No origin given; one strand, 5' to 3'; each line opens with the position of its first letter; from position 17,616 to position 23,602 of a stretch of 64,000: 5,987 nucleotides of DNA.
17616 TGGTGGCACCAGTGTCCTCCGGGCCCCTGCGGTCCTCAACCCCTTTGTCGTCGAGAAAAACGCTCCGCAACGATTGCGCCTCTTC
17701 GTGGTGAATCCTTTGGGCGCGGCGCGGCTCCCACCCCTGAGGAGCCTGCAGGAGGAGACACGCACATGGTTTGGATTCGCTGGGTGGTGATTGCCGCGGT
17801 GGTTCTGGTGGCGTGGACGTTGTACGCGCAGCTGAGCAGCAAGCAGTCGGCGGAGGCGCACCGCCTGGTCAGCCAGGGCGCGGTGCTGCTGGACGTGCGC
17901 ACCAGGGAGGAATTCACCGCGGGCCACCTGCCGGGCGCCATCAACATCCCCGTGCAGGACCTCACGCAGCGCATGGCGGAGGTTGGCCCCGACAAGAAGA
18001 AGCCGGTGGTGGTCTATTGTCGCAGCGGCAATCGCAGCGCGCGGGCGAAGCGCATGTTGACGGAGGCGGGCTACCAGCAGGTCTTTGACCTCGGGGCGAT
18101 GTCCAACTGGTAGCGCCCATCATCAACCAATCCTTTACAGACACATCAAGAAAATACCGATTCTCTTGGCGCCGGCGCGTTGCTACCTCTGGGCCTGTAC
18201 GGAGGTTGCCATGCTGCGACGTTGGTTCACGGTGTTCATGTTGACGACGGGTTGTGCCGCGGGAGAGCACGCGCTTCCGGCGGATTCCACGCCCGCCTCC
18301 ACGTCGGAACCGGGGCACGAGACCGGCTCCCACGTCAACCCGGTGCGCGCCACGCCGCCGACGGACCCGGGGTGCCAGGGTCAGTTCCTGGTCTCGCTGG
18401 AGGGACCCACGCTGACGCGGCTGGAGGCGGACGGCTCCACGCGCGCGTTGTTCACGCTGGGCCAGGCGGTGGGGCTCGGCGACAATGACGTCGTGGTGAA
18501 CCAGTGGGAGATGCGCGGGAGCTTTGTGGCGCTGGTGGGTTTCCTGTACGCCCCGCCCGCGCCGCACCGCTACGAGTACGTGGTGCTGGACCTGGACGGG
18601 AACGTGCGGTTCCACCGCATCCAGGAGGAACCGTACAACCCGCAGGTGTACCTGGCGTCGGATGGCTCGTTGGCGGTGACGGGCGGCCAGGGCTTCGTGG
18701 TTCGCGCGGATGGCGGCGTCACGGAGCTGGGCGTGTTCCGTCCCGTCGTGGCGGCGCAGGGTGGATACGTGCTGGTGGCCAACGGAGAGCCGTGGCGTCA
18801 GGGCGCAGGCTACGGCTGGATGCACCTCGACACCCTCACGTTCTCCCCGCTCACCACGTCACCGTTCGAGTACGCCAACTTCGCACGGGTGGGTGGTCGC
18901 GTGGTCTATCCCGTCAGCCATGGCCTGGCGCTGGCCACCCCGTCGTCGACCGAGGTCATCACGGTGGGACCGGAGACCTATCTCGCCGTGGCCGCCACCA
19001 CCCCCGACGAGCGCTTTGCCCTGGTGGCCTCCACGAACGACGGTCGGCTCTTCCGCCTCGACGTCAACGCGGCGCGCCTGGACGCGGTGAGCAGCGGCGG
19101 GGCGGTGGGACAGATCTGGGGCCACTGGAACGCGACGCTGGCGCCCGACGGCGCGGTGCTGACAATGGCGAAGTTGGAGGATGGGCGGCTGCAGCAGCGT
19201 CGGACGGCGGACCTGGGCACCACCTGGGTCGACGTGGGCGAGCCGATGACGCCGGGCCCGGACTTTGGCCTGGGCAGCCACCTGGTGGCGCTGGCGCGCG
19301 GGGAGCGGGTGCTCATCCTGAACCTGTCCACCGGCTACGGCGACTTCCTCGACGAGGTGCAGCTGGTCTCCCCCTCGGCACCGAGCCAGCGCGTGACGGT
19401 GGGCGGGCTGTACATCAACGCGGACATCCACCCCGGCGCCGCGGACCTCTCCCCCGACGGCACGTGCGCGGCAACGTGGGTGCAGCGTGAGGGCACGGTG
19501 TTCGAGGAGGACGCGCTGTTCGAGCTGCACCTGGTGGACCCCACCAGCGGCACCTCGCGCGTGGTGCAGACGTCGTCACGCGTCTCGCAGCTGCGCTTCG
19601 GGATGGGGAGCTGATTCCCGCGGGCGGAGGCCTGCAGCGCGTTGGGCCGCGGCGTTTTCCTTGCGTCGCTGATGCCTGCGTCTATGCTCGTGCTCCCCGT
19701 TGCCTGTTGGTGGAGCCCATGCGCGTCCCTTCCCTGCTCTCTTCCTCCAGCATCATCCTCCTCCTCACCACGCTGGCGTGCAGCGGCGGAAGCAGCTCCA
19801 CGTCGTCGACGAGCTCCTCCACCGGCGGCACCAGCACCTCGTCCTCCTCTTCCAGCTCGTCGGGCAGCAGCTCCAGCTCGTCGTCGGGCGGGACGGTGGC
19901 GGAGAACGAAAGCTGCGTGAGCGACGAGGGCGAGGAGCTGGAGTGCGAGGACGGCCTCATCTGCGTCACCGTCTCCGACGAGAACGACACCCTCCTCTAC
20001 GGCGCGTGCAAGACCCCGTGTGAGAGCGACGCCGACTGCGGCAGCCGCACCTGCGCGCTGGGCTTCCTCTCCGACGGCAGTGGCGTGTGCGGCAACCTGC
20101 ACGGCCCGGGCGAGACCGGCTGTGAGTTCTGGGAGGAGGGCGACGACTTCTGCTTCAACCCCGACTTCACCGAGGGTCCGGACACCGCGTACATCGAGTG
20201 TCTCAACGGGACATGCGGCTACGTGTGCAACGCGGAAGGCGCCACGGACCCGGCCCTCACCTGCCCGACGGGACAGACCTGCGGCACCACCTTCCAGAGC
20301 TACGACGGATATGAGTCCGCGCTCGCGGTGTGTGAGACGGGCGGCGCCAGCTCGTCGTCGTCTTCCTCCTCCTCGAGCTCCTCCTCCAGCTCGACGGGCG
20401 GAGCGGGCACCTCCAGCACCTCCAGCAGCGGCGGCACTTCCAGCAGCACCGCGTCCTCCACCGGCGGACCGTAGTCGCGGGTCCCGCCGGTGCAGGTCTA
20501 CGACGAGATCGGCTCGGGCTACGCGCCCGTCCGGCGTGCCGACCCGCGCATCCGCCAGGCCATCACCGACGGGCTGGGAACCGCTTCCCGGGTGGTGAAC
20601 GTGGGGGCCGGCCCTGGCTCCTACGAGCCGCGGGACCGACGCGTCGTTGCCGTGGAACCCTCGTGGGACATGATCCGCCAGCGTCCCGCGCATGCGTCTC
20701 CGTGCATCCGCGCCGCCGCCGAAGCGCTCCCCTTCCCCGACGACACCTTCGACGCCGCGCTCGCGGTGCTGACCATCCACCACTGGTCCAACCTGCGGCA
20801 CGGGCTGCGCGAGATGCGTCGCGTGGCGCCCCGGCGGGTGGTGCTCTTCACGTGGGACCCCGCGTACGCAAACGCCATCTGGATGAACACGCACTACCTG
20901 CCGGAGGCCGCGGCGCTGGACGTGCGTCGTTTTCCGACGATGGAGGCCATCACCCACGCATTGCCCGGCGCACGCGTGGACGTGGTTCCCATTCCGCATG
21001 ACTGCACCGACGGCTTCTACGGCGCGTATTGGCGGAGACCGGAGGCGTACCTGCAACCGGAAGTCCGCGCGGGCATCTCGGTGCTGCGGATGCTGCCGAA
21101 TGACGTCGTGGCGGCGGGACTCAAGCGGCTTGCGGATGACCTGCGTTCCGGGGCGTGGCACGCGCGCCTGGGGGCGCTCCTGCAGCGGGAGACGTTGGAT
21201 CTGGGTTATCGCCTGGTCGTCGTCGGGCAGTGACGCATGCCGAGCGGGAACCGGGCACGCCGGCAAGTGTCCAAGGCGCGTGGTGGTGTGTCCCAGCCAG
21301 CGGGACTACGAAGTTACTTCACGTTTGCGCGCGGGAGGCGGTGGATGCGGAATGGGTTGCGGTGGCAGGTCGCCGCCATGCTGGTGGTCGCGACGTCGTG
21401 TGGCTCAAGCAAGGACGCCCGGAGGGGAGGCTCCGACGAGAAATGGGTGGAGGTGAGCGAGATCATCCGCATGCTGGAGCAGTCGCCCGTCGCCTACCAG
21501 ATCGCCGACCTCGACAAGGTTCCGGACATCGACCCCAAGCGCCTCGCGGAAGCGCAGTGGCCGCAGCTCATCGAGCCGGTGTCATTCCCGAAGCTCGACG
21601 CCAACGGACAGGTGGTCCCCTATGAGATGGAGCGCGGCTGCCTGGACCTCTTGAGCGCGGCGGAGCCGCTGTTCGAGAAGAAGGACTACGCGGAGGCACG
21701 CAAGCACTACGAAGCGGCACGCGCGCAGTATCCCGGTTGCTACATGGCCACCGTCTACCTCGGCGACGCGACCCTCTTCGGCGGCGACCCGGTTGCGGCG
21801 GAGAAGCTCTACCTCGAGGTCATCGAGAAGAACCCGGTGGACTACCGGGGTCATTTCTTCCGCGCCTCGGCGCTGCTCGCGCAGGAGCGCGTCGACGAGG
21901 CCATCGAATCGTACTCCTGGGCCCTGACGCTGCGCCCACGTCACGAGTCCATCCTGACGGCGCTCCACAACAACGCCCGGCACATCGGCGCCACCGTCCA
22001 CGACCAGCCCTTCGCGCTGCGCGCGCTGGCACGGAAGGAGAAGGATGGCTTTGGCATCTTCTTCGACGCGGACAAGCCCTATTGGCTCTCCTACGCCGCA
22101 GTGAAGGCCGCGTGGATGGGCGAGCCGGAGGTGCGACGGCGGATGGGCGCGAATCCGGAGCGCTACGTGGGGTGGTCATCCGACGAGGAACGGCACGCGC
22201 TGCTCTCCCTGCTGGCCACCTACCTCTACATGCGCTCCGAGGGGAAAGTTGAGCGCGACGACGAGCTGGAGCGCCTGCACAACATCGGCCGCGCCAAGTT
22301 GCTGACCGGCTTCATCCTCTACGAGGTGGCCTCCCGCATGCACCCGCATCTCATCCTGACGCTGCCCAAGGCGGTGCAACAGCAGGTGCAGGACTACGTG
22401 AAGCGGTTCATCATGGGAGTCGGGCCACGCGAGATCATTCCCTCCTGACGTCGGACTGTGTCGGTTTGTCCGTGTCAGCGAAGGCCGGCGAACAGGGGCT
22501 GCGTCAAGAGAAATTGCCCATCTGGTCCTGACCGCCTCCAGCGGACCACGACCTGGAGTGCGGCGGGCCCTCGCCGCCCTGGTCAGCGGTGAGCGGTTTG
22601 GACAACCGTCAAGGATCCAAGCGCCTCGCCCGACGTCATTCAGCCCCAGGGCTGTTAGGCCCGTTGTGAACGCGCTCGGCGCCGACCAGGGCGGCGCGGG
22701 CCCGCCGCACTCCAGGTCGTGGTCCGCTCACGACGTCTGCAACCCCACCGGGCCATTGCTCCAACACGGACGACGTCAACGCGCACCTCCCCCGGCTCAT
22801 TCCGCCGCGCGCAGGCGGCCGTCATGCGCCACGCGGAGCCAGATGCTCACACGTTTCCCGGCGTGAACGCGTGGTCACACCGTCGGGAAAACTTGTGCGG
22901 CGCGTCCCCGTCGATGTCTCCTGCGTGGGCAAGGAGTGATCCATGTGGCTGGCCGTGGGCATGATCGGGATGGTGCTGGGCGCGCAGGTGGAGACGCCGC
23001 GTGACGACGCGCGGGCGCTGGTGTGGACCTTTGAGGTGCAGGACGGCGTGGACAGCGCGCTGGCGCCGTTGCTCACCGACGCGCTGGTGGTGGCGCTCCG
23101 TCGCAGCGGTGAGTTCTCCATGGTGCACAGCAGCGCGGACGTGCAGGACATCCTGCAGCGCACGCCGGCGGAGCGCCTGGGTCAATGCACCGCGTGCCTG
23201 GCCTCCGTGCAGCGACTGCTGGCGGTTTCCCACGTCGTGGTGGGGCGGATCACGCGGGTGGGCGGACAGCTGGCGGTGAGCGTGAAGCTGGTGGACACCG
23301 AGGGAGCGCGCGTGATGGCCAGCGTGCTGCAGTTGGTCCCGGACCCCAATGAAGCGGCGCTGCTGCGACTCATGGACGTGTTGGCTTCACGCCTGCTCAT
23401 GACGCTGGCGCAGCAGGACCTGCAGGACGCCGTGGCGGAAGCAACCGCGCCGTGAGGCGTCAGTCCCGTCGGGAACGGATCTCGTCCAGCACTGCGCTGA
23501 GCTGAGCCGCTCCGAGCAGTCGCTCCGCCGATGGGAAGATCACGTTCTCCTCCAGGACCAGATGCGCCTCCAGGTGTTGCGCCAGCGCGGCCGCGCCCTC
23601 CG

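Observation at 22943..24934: Three paralogous secreted proteins with an LpoB/CsgG/TolB-N-like pattern; two carry a polytopic Gly-zipper anchor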

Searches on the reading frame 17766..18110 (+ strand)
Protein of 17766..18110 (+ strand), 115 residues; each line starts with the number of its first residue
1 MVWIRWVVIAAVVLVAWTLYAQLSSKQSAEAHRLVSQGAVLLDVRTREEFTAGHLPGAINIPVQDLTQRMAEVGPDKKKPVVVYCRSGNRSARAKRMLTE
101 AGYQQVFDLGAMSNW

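Call 17: search_protein_families(library=pfam, proteins=[window:17766-18110:+], max_evalue=0.01)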
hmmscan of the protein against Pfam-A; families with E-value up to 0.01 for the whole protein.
window:17766-18110:+ (115 aa): 1 family
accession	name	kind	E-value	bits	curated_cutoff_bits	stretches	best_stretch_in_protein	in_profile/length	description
PF00581.25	Rhodanese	-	1.9e-21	76.8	22.2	1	30-115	4-99/102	Rhodanese-like domain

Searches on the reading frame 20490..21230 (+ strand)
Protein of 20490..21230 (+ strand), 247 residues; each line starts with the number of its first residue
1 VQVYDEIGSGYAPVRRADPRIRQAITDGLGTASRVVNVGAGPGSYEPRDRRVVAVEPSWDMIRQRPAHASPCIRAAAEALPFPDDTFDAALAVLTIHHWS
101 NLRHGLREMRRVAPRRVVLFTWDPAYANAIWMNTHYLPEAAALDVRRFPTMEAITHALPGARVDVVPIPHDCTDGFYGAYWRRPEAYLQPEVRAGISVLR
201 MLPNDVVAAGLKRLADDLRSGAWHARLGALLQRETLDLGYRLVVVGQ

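Call 17: search_protein_families(library=pfam, proteins=[window:20490-21230:+], max_evalue=0.01)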
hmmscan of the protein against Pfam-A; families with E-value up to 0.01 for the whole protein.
window:20490-21230:+ (247 aa): 5 families
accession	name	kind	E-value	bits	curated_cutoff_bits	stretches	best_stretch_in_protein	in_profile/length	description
PF08241.18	Methyltransf_11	-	1.1e-11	45.7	21.2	1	37-113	2-87/95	Methyltransferase domain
PF13649.12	Methyltransf_25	-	3.5e-08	34.5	27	1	35-112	1-92/97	Methyltransferase domain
PF08242.18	Methyltransf_12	-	0.00021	22.4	30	1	49-112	20-91/98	Methyltransferase domain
PF13489.12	Methyltransf_23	-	0.0024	18.1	27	1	29-136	20-134/164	Methyltransferase domain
PF01209.24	Ubie_methyltran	-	0.005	16.7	20.1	1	73-112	103-142/233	ubiE/COQ5 methyltransferase family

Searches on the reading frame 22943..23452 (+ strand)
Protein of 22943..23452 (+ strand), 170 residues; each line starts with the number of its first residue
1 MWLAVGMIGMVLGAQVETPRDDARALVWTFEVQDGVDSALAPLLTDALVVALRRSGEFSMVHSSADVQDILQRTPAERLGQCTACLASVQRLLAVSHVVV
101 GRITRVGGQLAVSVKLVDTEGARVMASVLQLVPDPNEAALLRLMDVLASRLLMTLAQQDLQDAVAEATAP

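Call 7: search_protein_families(library=pfam, proteins=[window:22943-23452:+], max_evalue=10)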
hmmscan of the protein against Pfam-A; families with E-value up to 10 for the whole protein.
window:22943-23452:+ (170 aa): 4 families
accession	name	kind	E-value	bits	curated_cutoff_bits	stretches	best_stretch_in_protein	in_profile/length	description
PF11684.13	DUF3280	-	5.8e-05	23.9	30.1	1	44-126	32-112/138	Protein of unknown function (DUF2380)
PF03783.19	CsgG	-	0.0001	22.1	20.8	1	44-104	40-99/210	Curli production assembly/transport component CsgG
PF17680.6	FlgO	-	0.0021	18.4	22.6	1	89-134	82-127/130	FlgO protein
PF04052.18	TolB_N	-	0.015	15.8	22.4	1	51-120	40-101/106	TolB amino-terminal domain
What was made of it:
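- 23009..23413 (+): P1 TolB-N/LpoB/PelC/CsgG-type alpha/beta domain (aa 23-157). The Cys pair C82/C85 is at nt 23186-23197, with an atypical C-x2-C spacing. Pfam: DUF3280 5.8e-5, CsgG 1e-4, FlgO 2e-3, TolB_N 0.015 (call 7).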

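Call 8: search_protein_families(library=ncbifam, proteins=[window:22943-23452:+], max_evalue=10)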
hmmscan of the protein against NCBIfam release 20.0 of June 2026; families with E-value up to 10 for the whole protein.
window:22943-23452:+ (170 aa): 2 families
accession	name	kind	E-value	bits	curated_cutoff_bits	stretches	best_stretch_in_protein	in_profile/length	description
TIGR02800.1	propeller_TolB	equivalog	0.002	17.2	343.15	1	31-121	31-115/418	Tol-Pal system beta propeller repeat protein TolB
TIGR00161.1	TIGR00161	hypoth_equivalog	0.062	13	199.25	1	95-149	144-196/239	proteasome assembly chaperone family protein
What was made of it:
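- On TolB (TIGR02800 / PF04052): TIGR02800 scores 17.2 bits against a cut-off of 343, and TolB_N 15.8 against 22.4 (calls 7, 8).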

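Call 80: search_protein_families(library=padloc, proteins=[window:22943-23452:+], max_evalue=0.01)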
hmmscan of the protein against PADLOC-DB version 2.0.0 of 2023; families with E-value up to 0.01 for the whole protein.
window:22943-23452:+ (170 aa): 0 families

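Call 81: search_protein_families(library=phrogs, proteins=[window:22943-23452:+], max_evalue=0.01)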
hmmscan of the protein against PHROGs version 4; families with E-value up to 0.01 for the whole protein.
window:22943-23452:+ (170 aa): 0 families
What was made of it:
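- There are no hits in PADLOC or PHROGs (calls 80, 81).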
